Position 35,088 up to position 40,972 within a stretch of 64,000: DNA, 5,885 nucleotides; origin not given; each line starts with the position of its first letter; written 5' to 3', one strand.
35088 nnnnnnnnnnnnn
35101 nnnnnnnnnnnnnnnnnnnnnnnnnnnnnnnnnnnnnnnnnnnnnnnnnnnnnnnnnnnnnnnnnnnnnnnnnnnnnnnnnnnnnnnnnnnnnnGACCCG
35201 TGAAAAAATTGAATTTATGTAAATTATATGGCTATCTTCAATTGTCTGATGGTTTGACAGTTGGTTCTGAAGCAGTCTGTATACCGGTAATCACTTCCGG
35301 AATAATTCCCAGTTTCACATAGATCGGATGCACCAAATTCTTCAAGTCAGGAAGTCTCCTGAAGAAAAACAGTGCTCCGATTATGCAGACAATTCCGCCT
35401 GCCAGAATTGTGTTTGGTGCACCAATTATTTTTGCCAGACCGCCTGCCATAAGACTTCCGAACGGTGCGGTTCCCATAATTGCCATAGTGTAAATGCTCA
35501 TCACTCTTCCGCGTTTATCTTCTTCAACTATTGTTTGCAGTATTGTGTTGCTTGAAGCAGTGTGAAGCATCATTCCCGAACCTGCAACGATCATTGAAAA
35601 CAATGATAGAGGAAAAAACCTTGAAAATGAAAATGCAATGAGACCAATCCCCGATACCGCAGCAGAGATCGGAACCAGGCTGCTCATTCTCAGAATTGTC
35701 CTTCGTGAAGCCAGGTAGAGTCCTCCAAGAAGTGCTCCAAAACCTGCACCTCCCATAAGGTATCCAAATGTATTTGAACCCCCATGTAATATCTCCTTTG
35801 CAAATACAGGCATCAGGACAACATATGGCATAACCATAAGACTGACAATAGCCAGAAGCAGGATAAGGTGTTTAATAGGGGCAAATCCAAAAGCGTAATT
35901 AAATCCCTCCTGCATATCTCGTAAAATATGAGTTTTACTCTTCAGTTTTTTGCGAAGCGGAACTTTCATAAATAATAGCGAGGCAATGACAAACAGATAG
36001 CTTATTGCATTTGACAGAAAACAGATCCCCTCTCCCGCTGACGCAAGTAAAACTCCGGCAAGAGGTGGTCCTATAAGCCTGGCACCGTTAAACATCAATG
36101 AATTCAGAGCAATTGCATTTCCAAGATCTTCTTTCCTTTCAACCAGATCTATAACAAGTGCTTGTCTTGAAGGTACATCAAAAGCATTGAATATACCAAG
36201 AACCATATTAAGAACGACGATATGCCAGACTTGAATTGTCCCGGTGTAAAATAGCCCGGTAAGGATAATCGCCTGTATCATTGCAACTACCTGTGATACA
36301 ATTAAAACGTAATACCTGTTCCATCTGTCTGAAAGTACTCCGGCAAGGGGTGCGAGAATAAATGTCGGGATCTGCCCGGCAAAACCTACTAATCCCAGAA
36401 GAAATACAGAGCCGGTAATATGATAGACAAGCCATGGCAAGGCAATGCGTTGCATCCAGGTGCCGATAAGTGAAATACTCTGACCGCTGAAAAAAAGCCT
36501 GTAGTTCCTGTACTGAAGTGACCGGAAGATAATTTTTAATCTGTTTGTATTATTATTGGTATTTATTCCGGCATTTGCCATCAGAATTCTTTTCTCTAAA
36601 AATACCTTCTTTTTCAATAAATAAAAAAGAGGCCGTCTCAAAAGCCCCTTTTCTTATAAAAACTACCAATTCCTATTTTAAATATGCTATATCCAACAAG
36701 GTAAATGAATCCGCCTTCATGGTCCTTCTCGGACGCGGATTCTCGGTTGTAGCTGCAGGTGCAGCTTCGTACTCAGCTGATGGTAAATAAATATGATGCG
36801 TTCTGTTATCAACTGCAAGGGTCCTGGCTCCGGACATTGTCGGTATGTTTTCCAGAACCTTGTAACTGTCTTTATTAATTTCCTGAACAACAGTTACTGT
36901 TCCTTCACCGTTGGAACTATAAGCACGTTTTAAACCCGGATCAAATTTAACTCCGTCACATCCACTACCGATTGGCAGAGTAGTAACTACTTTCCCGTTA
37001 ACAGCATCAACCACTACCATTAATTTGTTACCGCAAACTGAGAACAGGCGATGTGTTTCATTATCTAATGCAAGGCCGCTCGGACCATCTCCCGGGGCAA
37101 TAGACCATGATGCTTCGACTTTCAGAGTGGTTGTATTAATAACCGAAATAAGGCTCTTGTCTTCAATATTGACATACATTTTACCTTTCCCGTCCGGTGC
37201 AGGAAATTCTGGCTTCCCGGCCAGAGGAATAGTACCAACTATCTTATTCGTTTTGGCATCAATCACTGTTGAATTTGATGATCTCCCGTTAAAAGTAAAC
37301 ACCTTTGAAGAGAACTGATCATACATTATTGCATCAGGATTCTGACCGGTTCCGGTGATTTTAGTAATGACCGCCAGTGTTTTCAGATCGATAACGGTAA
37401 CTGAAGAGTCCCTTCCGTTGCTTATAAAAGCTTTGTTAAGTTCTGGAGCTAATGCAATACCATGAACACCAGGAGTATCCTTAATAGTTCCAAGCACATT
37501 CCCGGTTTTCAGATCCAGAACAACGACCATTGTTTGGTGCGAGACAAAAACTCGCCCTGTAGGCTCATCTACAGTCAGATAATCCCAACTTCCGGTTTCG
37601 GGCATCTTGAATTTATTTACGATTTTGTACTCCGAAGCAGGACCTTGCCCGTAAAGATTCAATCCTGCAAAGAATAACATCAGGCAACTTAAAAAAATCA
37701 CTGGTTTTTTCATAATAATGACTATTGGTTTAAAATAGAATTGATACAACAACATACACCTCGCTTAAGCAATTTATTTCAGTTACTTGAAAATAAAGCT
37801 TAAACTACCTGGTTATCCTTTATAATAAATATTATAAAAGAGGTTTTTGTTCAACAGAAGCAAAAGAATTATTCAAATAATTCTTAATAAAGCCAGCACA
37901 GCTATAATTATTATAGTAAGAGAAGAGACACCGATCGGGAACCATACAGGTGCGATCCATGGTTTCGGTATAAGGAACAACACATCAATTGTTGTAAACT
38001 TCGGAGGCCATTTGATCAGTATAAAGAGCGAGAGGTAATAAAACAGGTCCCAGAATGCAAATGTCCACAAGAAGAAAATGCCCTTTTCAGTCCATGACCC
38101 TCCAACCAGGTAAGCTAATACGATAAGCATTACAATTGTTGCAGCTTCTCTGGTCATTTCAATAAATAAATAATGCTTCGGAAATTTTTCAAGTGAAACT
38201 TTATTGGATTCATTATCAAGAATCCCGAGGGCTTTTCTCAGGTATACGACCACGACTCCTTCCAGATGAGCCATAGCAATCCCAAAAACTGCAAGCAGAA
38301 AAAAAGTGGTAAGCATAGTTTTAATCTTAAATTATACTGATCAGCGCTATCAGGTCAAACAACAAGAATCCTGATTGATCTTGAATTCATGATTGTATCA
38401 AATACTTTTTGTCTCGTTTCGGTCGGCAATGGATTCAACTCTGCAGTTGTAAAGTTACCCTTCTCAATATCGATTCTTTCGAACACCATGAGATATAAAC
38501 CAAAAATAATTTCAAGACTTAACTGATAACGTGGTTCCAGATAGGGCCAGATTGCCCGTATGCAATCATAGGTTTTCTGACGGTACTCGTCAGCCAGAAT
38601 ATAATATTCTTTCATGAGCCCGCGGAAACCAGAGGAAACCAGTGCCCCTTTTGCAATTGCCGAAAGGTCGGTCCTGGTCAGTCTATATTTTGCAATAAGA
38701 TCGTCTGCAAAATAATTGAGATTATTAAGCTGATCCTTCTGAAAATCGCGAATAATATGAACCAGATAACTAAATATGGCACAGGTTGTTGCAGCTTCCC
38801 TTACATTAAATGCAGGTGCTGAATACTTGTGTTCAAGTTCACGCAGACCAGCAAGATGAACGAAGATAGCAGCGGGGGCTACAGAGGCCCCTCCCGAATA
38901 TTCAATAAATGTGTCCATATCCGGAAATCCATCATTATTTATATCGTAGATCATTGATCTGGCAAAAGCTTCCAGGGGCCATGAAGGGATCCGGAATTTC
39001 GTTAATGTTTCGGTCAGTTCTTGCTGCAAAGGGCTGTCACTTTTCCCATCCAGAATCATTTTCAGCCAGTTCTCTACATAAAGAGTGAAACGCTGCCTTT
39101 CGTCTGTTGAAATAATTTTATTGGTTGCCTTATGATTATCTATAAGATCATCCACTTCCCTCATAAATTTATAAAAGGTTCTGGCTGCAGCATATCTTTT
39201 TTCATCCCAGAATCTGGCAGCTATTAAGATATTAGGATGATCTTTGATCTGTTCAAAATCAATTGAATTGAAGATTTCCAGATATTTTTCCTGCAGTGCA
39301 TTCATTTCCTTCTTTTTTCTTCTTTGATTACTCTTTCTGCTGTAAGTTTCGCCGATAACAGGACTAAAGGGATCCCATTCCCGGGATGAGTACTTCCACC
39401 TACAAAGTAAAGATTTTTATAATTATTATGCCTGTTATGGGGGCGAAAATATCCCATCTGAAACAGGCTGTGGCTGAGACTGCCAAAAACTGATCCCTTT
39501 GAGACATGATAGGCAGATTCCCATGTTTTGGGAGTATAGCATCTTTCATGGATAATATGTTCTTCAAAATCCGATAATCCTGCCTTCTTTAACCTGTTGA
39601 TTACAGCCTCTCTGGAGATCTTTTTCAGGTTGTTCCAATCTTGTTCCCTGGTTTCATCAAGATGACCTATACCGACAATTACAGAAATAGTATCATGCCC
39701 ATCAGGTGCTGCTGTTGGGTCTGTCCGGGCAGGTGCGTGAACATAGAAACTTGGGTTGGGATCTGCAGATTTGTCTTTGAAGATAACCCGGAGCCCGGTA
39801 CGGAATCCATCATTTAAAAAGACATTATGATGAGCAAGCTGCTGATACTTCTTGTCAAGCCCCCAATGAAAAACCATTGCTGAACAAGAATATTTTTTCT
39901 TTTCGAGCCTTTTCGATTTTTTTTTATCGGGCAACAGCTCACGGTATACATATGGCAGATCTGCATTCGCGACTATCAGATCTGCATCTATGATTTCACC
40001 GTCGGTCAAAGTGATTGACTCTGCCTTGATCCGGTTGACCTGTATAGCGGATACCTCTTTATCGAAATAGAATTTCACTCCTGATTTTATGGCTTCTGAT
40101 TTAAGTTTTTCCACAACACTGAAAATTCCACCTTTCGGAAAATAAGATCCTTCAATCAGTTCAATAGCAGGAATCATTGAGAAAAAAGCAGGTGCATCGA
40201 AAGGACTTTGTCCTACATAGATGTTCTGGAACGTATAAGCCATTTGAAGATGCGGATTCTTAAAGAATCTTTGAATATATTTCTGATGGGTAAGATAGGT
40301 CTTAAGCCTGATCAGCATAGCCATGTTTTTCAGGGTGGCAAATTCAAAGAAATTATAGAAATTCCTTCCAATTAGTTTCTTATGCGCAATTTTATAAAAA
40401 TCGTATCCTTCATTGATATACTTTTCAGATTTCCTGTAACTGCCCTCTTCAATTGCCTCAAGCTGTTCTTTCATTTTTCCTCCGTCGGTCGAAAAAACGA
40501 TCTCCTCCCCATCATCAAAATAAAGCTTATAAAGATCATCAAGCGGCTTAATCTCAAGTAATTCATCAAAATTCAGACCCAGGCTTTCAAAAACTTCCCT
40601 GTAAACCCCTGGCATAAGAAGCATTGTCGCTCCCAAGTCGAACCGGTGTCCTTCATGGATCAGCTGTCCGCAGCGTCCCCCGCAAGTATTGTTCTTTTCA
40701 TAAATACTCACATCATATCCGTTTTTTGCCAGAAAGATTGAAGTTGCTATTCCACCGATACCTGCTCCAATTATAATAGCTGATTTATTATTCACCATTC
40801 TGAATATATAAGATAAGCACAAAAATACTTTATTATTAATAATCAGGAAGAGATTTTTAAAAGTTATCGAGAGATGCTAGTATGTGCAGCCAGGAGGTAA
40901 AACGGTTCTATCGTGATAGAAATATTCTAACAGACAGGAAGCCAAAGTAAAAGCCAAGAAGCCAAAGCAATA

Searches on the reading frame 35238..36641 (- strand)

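Call 52: search_protein_families(library=pfam, proteins=[window:35238-36641:-], max_evalue=0.00001)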
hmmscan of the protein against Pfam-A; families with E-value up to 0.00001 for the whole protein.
window:35238-36641:- (467 aa): 2 families
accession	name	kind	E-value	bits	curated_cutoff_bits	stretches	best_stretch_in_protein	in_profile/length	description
PF05977.19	MFS_3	-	7.5e-65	219.8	27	1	43-434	8-399/524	Transmembrane secretion effector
PF07690.21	MFS_1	-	3.7e-38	131.8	33.4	2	51-322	2-276/347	Major Facilitator Superfamily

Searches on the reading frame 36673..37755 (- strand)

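Call 52: search_protein_families(library=pfam, proteins=[window:36673-37755:-], max_evalue=0.00001)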
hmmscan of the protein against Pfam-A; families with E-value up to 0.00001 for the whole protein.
window:36673-37755:- (360 aa): 1 family
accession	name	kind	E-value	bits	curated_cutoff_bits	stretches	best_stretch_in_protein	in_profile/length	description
PF16819.11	DUF5074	-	3.2e-06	26.9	27.2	0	77-214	74-219/353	Domain of unknown function (DUF5074)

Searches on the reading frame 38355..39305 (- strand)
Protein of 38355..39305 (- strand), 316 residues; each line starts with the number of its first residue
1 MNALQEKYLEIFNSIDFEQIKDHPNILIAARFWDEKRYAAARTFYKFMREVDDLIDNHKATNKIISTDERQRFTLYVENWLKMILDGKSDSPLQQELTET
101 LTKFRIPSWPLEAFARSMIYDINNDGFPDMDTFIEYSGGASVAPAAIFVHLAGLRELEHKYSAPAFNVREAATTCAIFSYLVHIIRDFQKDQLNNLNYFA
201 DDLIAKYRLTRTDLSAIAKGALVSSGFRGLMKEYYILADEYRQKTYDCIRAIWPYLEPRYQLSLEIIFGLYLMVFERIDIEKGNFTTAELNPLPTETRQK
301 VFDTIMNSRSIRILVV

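Call 52: search_protein_families(library=pfam, proteins=[window:38355-39305:-], max_evalue=0.00001)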
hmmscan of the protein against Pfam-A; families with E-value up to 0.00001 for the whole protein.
window:38355-39305:- (316 aa): 1 family
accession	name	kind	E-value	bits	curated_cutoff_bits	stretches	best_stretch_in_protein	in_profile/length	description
PF00494.24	SQS_PSY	-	7.6e-17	62.3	26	1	27-284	9-251/263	Squalene/phytoene synthase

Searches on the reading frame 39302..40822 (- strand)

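Call 53: search_protein_families(library=pfam, proteins=[window:39302-40822:-], max_evalue=0.00001)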
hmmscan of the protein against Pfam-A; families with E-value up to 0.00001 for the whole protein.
window:39302-40822:- (506 aa): 5 families
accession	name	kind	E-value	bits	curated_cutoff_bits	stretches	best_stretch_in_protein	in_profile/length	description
PF01593.30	Amino_oxidase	-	6.7e-23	82.1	19.8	1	22-499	1-443/443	Flavin containing amine oxidoreductase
PF13450.12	NAD_binding_8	-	3.5e-14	53.3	21.9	1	17-79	1-63/68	NAD(P)-binding Rossmann-like domain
PF01266.30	DAO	-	1.9e-12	47.8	27.9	1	15-62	2-54/353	FAD dependent oxidoreductase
PF07992.20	Pyr_redox_2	-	2.2e-09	37.6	26.1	0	15-51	3-40/291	Pyridine nucleotide-disulphide oxidoreductase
PF03486.20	HI0933_like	-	4.4e-06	26.8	50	0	14-48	2-36/244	HI0933-like protein Rossmann domain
